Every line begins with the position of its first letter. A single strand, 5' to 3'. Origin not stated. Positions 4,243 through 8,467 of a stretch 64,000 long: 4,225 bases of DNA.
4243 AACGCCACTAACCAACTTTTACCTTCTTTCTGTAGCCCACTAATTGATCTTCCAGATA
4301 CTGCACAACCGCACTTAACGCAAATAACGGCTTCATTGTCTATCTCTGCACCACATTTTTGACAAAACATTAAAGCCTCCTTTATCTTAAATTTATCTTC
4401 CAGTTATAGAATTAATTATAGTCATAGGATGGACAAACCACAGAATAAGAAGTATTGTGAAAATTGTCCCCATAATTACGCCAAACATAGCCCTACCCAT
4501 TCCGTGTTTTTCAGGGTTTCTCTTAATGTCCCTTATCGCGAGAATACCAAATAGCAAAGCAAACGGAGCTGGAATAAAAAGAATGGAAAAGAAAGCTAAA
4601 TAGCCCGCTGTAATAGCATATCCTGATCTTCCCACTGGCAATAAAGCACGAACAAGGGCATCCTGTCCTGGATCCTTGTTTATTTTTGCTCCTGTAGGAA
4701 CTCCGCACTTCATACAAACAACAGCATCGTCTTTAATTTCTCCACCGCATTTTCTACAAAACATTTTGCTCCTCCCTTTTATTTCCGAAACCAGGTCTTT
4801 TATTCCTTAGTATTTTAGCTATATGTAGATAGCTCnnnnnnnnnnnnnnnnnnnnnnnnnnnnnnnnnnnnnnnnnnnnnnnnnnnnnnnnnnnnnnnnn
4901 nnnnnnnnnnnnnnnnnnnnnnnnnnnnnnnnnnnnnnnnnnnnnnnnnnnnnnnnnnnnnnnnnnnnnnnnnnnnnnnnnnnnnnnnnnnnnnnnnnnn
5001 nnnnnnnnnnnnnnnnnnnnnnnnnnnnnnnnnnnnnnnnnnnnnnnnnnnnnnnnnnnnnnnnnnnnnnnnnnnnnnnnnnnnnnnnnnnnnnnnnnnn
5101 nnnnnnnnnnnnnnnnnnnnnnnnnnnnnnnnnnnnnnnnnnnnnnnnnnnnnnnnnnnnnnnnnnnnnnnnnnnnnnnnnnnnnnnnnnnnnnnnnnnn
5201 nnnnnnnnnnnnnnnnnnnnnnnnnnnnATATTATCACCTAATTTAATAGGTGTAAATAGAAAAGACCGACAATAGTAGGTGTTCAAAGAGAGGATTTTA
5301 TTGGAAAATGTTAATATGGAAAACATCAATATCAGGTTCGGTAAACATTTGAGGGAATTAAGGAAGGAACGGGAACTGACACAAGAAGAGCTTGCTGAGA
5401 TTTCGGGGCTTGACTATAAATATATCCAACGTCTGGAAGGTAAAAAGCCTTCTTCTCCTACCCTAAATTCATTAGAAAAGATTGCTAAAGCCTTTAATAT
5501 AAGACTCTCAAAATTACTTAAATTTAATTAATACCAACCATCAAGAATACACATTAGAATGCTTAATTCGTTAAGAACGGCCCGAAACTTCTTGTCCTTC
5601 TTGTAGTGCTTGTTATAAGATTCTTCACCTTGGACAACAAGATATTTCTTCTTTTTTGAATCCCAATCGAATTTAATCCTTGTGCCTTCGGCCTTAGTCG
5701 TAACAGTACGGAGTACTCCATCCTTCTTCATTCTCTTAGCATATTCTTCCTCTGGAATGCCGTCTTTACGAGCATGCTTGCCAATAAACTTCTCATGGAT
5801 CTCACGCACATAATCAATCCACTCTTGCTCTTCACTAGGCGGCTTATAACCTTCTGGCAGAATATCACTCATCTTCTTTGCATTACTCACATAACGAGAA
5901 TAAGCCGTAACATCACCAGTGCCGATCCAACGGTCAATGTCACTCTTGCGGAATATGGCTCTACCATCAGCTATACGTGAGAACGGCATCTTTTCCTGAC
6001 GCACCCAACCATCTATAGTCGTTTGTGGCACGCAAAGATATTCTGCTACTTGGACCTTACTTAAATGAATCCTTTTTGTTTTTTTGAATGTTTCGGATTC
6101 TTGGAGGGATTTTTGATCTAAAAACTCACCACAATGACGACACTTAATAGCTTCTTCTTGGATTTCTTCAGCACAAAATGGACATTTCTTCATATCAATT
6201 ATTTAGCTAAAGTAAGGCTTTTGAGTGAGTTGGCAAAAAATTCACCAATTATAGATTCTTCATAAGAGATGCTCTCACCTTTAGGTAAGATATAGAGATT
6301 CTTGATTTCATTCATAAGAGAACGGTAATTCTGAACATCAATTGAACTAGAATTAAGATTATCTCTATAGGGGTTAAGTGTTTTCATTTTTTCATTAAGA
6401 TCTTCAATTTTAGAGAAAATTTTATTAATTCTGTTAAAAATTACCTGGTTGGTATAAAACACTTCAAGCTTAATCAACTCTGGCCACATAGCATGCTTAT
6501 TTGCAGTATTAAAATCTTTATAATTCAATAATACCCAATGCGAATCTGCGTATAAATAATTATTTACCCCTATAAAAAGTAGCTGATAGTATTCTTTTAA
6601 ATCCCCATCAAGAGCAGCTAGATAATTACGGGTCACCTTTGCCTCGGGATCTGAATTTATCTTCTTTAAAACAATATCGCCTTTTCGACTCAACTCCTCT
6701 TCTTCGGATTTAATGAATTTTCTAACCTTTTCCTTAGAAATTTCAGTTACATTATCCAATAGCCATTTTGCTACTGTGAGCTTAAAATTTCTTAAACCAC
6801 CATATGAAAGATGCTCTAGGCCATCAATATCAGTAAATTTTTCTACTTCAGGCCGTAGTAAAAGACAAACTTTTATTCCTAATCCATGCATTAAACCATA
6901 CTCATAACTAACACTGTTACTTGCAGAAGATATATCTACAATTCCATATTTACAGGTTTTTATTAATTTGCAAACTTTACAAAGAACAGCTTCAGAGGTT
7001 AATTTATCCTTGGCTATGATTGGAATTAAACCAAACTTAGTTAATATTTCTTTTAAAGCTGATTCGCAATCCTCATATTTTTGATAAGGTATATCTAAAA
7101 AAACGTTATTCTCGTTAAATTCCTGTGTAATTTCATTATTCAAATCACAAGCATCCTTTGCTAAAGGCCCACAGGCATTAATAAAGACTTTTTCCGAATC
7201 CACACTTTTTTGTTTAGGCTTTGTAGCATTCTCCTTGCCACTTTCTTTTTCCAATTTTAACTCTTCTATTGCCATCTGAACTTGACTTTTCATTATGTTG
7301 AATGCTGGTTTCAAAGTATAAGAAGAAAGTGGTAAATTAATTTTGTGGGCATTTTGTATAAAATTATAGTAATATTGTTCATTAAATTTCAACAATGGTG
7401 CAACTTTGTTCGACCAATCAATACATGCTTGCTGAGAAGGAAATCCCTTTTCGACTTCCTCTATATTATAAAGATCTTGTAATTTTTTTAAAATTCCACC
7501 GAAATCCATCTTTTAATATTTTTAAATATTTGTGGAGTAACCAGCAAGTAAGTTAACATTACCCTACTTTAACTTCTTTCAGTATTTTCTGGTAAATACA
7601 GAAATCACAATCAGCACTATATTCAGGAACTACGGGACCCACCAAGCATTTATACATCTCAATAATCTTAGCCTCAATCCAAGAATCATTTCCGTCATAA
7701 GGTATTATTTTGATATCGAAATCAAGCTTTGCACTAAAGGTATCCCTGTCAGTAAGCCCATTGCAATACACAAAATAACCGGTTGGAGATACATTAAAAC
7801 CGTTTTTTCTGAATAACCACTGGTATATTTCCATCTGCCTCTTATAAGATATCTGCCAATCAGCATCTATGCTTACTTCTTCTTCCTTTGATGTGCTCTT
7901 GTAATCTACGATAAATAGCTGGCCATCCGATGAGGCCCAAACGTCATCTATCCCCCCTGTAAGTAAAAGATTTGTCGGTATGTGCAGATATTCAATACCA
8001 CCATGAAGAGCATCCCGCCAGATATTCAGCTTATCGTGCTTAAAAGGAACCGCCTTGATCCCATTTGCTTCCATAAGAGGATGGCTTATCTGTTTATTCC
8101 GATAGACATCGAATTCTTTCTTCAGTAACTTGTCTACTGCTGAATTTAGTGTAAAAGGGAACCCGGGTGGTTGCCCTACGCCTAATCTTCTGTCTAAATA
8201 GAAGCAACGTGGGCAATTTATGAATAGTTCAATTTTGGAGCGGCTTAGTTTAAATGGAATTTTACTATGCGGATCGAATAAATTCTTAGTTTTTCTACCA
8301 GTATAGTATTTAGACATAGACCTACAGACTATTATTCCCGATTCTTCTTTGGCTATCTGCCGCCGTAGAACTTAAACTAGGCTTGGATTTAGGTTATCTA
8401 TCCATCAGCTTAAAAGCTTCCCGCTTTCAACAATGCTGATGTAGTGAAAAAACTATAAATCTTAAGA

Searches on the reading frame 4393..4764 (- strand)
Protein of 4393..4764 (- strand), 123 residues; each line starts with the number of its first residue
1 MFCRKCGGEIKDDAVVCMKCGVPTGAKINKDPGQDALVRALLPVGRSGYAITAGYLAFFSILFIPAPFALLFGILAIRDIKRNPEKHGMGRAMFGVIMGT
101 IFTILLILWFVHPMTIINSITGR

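Call 11: search_protein_families(library=pfam, proteins=[window:4393-4764:-], max_evalue=0.01)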
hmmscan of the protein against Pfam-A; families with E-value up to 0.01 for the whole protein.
window:4393-4764:- (123 aa): 3 families
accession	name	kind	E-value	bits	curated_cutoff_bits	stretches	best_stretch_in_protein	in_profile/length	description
PF13828.11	DUF4190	-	2.5e-12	46.8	35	1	50-108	5-61/62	Domain of unknown function (DUF4190)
PF13240.11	Zn_Ribbon_1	-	2.4e-05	24.4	25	1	2-21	1-20/23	zinc-ribbon domain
PF12773.13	DZR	-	0.0069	17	27.3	1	3-23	1-21/45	Double zinc ribbon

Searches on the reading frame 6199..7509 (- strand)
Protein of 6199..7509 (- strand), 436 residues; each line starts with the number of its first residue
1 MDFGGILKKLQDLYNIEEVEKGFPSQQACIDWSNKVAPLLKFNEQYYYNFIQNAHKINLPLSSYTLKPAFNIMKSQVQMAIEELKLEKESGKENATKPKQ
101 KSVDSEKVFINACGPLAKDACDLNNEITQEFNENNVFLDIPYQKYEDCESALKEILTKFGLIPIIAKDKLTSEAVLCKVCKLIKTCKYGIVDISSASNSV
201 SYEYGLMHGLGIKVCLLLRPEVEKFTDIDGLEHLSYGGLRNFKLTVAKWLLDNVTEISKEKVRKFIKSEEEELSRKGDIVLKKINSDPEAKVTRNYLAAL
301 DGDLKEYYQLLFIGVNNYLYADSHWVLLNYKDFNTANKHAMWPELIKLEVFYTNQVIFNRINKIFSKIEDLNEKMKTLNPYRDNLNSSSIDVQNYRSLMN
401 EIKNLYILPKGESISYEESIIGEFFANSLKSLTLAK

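Call 11: search_protein_families(library=pfam, proteins=[window:6199-7509:-], max_evalue=0.01)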
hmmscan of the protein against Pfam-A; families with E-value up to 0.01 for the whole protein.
window:6199-7509:- (436 aa): 0 families

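Call 39: search_protein_families(library=ncbifam, proteins=[window:6199-7509:-], max_evalue=0.01)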
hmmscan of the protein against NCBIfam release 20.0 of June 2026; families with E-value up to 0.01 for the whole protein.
window:6199-7509:- (436 aa): 0 families

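Call 40: search_protein_families(library=padloc, proteins=[window:6199-7509:-], max_evalue=0.001)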
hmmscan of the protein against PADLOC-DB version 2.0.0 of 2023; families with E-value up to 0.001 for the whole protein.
window:6199-7509:- (436 aa): 2 families
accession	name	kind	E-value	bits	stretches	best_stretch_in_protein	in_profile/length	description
PDLC05004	PDC-S35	-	1e-05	23.3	0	199-258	199-260/265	-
PDLC05007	PDC-S35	-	7e-05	20.6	1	37-257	38-272/278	-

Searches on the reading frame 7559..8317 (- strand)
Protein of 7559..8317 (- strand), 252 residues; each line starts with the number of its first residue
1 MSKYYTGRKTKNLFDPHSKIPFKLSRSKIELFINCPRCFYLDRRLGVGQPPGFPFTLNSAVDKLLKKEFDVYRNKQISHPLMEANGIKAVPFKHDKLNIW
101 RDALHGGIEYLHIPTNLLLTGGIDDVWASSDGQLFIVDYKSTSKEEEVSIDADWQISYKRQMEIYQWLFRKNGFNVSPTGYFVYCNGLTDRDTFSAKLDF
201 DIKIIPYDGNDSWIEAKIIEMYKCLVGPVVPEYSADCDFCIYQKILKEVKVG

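Call 11: search_protein_families(library=pfam, proteins=[window:7559-8317:-], max_evalue=0.01)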
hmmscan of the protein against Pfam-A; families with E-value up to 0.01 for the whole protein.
window:7559-8317:- (252 aa): 1 family
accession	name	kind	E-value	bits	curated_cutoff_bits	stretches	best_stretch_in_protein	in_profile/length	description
PF12705.13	PDDEXK_1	-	7.4e-13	49.4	22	1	107-244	120-244/247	PD-(D/E)XK nuclease superfamily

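Call 40: search_protein_families(library=padloc, proteins=[window:7559-8317:-], max_evalue=0.001)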
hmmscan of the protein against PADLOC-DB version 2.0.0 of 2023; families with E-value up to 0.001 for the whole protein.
window:7559-8317:- (252 aa): 5 families
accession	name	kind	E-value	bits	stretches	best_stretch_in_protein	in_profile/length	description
PDLC00943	Cas4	-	4.4e-08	31.3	1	122-245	70-177/180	CRISPR-associated protein Cas4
PDLC01447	Cas4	-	2.6e-07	29.2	1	24-245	5-156/161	"CAS-I,CAS-II,CAS-III,CAS-IV,CAS-V,CAS-VI; acquisition_associated"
PDLC01250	Cas4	-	4.3e-07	28.4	1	31-244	8-165/168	"CAS-I,CAS-II,CAS-III,CAS-IV,CAS-V,CAS-VI; acquisition_associated"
PDLC00944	Cas4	-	1.2e-06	26.9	1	117-245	65-175/177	Cas4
PDLC02087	Cas4b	-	3.6e-05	21.9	1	115-186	70-135/189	-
